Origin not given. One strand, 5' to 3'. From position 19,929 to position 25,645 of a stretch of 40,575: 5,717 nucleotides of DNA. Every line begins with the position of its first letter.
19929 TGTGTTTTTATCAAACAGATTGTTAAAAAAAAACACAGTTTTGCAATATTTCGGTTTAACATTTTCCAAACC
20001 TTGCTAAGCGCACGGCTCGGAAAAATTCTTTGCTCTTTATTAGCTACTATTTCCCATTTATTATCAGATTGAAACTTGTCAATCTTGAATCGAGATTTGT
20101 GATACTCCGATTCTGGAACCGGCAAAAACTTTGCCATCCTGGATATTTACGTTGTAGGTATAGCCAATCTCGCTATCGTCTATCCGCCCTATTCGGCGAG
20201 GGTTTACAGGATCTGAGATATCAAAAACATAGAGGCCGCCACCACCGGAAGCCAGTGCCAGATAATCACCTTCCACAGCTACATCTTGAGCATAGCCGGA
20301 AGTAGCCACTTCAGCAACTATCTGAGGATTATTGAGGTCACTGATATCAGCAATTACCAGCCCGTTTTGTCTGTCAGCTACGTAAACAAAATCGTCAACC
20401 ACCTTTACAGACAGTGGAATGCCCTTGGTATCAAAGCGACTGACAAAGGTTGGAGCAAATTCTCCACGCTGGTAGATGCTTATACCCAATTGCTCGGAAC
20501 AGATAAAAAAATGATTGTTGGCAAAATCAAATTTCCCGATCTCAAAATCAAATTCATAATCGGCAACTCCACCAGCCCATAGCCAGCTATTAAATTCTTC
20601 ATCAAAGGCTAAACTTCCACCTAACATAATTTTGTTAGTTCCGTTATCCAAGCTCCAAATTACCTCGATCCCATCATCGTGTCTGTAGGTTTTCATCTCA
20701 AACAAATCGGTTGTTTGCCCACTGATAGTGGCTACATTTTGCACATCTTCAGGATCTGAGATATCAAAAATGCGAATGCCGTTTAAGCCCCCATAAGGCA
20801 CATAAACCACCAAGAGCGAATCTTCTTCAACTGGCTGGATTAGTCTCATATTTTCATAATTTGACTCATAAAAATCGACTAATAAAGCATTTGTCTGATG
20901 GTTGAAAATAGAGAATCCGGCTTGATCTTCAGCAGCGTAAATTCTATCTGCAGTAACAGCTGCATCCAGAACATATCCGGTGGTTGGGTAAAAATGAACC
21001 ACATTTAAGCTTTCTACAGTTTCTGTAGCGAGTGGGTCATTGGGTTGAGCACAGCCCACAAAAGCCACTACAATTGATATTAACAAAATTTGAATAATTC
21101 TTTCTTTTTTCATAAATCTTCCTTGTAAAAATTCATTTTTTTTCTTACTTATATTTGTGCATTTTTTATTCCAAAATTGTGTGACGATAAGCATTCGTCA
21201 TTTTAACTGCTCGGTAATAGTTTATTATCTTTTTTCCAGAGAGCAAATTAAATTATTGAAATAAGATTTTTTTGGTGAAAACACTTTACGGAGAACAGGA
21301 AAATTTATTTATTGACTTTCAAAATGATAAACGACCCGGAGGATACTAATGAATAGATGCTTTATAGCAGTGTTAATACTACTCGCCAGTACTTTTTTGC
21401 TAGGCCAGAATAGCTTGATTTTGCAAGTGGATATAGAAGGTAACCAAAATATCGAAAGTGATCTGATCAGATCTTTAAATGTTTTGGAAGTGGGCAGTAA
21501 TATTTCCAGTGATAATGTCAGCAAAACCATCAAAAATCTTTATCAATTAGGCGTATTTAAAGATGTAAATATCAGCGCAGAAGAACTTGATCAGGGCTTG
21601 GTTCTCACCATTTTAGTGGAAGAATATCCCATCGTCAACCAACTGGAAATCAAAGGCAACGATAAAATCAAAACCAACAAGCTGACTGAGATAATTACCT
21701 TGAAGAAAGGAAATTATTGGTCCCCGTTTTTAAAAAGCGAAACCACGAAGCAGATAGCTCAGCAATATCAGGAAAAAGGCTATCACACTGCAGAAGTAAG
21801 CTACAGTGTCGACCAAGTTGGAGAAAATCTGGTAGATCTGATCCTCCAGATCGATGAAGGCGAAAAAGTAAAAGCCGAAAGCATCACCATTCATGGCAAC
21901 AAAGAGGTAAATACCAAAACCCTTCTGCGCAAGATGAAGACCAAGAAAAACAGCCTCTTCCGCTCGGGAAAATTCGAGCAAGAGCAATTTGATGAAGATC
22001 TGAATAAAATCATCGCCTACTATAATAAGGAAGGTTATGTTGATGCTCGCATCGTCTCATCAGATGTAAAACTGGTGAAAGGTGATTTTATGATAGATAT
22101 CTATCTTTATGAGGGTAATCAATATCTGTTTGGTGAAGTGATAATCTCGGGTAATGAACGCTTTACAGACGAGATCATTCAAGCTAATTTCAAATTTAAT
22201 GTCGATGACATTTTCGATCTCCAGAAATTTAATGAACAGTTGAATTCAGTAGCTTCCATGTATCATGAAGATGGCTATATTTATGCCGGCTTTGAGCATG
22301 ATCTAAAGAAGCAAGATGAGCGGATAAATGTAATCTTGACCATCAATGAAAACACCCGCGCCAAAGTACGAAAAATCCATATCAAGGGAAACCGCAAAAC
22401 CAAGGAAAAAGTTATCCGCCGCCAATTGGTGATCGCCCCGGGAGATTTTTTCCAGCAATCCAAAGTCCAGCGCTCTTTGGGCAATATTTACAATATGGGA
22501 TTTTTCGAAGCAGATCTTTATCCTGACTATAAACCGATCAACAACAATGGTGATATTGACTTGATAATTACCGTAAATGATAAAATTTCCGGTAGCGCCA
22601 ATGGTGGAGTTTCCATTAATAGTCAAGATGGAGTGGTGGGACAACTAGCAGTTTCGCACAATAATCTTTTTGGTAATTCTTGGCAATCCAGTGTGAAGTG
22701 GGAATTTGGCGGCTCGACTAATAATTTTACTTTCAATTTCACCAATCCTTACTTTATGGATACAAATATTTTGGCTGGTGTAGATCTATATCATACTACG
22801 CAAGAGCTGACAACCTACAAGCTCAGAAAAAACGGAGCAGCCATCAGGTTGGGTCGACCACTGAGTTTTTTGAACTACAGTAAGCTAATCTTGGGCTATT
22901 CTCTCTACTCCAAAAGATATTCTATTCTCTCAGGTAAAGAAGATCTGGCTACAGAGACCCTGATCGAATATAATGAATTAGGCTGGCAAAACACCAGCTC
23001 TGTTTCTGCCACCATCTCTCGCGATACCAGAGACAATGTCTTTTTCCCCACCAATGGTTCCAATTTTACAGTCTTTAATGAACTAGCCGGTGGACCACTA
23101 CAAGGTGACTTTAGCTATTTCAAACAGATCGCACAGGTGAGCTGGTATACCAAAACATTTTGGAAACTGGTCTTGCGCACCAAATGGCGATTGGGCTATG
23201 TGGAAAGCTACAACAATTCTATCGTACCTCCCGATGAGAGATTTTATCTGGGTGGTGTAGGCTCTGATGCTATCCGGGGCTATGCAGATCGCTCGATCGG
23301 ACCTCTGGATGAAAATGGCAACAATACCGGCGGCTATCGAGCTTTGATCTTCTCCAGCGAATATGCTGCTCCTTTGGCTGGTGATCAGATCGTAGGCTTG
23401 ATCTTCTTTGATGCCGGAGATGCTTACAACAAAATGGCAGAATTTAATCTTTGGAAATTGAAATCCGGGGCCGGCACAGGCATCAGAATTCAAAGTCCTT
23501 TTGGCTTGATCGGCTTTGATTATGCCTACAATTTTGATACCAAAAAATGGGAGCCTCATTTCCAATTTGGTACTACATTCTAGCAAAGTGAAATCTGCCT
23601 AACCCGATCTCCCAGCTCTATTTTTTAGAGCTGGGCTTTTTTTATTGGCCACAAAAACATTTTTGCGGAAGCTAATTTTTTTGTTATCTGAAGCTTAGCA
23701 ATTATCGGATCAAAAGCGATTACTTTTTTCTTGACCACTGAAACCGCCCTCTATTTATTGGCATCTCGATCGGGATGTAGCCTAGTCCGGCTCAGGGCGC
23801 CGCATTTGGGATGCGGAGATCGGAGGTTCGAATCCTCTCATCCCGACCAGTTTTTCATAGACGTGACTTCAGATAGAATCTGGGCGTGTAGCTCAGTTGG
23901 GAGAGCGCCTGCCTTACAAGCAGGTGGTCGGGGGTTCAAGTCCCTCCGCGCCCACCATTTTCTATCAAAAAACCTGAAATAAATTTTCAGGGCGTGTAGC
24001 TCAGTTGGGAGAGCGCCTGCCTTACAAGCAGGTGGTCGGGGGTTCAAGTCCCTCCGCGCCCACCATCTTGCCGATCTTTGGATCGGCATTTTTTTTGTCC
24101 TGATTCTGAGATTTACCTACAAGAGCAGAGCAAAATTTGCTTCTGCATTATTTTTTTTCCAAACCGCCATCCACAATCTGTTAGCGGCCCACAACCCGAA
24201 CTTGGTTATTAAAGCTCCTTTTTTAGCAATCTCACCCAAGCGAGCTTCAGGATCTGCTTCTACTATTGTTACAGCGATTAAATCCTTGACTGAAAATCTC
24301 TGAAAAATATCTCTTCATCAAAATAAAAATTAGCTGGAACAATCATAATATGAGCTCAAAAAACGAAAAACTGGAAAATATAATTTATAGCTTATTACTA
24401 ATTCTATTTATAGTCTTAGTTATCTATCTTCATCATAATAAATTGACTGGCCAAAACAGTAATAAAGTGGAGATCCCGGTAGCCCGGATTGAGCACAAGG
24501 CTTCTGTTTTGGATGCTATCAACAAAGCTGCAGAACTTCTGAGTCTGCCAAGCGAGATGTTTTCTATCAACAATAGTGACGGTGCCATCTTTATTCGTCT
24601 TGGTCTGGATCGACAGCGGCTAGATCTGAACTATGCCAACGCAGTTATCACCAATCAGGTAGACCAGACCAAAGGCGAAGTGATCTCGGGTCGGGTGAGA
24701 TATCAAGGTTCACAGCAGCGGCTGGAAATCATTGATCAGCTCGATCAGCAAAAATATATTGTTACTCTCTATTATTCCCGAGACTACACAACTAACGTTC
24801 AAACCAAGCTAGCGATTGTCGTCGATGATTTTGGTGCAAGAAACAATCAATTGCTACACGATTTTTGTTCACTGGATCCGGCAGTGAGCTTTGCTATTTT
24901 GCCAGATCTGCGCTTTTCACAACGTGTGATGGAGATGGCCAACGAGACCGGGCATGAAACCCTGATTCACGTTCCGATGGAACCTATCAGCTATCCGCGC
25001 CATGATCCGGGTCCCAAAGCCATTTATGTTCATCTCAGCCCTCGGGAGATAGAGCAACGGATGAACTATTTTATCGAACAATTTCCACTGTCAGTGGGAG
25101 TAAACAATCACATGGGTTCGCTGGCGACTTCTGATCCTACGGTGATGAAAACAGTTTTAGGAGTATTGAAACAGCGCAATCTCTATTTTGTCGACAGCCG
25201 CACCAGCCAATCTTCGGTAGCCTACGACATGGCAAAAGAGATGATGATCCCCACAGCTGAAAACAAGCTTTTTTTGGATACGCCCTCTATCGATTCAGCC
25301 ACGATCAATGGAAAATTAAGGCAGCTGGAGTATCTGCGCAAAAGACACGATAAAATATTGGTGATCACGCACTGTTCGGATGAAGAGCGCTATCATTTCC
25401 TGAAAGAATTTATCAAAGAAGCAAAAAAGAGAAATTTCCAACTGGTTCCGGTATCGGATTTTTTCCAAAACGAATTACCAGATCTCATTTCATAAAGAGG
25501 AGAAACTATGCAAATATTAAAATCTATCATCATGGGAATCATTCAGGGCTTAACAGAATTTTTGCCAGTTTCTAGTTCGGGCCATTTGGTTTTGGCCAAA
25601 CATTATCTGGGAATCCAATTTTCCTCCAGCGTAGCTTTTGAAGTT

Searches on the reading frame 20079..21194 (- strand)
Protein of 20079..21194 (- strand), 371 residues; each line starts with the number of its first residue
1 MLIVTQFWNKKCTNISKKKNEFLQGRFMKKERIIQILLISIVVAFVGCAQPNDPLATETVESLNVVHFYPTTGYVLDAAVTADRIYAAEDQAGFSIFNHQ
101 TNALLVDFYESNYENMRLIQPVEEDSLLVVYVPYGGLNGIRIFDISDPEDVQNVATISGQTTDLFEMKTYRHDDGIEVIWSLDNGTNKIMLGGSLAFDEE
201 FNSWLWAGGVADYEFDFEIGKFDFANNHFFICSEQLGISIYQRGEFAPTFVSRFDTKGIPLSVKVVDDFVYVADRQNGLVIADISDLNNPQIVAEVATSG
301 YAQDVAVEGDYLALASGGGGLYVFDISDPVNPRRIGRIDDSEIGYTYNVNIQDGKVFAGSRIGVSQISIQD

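Call 97: search_protein_families(library=pfam, proteins=[window:20079-21194:-], max_evalue=0.00001)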
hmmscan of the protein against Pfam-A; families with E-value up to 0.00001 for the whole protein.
window:20079-21194:- (371 aa): 1 family
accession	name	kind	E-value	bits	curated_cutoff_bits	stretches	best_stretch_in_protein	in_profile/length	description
PF08309.17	LVIVD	-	5e-20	71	20.2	2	262-298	6-42/42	LVIVD repeat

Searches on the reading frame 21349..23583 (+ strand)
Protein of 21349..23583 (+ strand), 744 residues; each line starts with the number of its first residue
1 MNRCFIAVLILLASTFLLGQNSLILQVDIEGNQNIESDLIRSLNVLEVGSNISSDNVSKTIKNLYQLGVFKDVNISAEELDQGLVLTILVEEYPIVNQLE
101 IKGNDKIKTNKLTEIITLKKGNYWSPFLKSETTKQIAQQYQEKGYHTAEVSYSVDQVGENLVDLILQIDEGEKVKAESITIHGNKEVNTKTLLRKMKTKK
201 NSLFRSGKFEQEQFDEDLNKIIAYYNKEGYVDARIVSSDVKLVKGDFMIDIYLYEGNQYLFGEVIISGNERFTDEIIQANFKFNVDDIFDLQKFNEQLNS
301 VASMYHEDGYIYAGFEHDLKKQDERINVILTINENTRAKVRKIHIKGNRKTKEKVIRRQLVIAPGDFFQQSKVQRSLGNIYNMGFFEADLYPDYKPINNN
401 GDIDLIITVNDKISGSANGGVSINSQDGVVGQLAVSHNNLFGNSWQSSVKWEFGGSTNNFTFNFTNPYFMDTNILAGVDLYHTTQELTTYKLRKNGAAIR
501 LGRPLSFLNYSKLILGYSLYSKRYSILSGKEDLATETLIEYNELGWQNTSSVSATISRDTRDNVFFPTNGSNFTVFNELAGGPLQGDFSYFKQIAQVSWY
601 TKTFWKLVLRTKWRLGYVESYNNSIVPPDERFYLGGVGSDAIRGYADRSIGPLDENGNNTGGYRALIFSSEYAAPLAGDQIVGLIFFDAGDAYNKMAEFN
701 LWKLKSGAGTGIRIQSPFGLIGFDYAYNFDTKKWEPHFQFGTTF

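Call 97: search_protein_families(library=pfam, proteins=[window:21349-23583:+], max_evalue=0.00001)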
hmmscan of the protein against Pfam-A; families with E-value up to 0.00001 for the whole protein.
window:21349-23583:+ (744 aa): 4 families
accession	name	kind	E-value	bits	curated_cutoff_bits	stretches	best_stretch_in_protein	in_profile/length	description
PF01103.29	Omp85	-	4.6e-54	184.6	24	1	439-742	1-323/325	Omp85 superfamily domain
PF07244.20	POTRA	-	3.3e-51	172.3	21.3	4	339-410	2-77/79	Surface antigen variable number repeat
PF08478.15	POTRA_1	-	2.5e-08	34.5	23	0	339-370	2-33/69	POTRA domain, FtsQ-type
PF08479.16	POTRA_2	-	8.9e-06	25.9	24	0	96-156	3-62/76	POTRA domain, ShlB-type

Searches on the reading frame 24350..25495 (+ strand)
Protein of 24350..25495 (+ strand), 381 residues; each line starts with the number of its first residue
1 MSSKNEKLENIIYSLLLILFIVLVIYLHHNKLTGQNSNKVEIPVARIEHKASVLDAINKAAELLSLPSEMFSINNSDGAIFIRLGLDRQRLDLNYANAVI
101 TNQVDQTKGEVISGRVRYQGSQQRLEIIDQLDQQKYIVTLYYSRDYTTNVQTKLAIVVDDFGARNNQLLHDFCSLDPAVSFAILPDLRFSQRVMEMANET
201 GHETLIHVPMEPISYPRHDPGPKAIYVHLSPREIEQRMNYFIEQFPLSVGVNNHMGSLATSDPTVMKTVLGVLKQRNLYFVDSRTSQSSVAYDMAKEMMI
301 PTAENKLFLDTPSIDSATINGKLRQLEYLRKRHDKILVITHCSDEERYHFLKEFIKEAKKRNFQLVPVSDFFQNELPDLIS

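Call 97: search_protein_families(library=pfam, proteins=[window:24350-25495:+], max_evalue=0.00001)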
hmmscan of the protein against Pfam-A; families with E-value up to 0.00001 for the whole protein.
window:24350-25495:+ (381 aa): 1 family
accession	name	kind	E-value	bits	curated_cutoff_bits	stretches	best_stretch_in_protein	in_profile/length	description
PF04748.18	Polysacc_deac_2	-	7.7e-68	228.2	27.5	1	156-371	1-211/212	Divergent polysaccharide deacetylase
